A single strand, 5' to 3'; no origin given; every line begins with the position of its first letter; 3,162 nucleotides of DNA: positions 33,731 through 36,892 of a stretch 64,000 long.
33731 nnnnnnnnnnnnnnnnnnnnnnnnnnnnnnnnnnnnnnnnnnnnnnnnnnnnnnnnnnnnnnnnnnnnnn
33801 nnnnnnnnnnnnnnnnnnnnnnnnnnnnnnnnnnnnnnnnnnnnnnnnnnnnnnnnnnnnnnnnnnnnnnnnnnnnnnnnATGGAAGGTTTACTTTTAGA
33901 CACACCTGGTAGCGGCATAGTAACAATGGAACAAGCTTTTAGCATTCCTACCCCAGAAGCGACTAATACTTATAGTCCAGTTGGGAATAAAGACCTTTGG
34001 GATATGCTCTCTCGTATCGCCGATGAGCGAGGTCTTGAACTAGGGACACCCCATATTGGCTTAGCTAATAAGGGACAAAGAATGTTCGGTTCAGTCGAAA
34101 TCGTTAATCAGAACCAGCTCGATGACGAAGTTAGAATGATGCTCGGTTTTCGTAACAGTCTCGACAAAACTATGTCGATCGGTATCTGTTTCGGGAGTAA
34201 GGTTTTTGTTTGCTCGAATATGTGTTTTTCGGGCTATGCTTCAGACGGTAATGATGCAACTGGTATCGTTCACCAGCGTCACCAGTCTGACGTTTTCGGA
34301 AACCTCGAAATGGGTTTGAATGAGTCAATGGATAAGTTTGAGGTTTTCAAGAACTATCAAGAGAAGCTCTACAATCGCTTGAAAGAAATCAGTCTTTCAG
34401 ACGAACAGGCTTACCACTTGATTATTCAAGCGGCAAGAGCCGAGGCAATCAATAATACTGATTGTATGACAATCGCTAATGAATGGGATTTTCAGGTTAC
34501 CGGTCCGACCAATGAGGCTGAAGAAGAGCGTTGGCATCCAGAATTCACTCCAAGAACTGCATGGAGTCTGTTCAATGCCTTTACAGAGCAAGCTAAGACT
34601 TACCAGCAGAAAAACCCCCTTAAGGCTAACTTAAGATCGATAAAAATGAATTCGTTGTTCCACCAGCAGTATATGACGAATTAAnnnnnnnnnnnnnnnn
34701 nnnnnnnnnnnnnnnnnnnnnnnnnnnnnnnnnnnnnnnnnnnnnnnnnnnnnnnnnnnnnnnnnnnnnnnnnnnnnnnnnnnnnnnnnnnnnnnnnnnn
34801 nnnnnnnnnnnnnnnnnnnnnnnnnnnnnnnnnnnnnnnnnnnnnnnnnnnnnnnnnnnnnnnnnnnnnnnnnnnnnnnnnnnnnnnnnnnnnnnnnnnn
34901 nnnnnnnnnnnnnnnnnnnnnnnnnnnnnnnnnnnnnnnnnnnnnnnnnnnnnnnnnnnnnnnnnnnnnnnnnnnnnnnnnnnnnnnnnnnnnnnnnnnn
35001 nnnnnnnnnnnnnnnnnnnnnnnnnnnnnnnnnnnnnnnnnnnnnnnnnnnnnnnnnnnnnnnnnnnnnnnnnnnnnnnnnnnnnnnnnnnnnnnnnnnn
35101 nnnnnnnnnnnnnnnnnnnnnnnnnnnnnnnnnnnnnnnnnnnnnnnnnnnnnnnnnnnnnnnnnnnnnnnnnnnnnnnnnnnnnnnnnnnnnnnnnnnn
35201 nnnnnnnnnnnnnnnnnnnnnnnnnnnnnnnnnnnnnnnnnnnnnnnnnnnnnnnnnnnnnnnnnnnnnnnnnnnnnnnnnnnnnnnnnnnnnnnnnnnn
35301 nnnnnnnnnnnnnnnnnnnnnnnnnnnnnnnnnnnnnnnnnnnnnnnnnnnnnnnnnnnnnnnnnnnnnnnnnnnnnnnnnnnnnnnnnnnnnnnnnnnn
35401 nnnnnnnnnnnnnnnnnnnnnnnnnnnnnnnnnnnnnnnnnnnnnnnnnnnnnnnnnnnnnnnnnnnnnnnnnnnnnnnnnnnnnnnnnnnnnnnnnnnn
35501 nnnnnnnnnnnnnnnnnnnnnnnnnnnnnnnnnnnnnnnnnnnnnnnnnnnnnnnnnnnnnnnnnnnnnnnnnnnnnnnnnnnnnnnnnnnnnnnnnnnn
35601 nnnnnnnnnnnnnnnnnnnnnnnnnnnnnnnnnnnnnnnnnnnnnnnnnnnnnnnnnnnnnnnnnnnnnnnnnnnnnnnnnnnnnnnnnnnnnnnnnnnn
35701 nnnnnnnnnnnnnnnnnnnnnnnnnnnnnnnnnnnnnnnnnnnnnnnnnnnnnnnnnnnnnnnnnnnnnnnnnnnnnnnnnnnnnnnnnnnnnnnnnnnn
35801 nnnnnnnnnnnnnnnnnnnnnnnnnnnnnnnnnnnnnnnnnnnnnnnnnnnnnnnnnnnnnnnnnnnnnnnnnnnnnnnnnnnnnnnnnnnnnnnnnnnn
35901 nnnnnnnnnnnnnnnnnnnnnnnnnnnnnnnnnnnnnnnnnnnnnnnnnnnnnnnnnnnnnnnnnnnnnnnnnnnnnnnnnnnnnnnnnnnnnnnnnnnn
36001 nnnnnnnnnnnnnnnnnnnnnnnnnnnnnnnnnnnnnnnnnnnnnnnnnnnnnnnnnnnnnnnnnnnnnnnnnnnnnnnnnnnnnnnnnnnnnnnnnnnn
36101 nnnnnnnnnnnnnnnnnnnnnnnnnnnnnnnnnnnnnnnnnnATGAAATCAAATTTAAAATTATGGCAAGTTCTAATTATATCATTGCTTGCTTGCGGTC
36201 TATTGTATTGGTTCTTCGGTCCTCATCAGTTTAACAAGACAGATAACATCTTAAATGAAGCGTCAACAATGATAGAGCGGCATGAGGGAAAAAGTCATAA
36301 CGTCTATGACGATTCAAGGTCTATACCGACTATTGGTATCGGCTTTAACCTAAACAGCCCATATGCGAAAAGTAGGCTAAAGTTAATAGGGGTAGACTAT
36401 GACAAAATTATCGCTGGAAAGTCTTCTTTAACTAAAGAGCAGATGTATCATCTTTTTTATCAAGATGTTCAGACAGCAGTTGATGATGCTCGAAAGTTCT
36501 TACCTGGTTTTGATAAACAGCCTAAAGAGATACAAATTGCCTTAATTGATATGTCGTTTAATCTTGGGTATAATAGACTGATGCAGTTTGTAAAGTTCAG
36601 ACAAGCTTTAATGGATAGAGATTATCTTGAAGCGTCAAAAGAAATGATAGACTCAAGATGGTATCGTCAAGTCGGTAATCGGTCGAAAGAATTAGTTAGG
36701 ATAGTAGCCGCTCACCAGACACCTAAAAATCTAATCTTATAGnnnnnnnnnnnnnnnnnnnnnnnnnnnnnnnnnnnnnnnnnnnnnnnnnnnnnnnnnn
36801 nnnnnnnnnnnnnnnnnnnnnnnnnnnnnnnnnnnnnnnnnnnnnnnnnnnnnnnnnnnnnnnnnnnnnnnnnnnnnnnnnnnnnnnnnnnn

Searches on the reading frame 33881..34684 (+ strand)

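Call 10: search_protein_families(library=pfam, proteins=[window:33881-34684:+], max_evalue=0.01)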
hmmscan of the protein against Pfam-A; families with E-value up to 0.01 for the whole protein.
window:33881-34684:+ (267 aa): 1 family
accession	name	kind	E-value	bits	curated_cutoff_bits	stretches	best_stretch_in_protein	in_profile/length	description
PF06067.16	DUF932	-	1.4e-16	61.4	23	1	29-245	7-213/227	Domain of unknown function (DUF932)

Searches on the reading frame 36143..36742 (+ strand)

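Call 66: search_protein_families(library=pfam, proteins=[window:36143-36742:+], max_evalue=0.001)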
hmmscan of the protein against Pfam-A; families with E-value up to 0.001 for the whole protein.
window:36143-36742:+ (199 aa): 1 family
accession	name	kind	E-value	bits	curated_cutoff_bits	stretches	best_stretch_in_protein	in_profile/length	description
PF00959.24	Phage_lysozyme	-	2.9e-09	37.8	22.3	1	46-186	2-120/125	Phage lysozyme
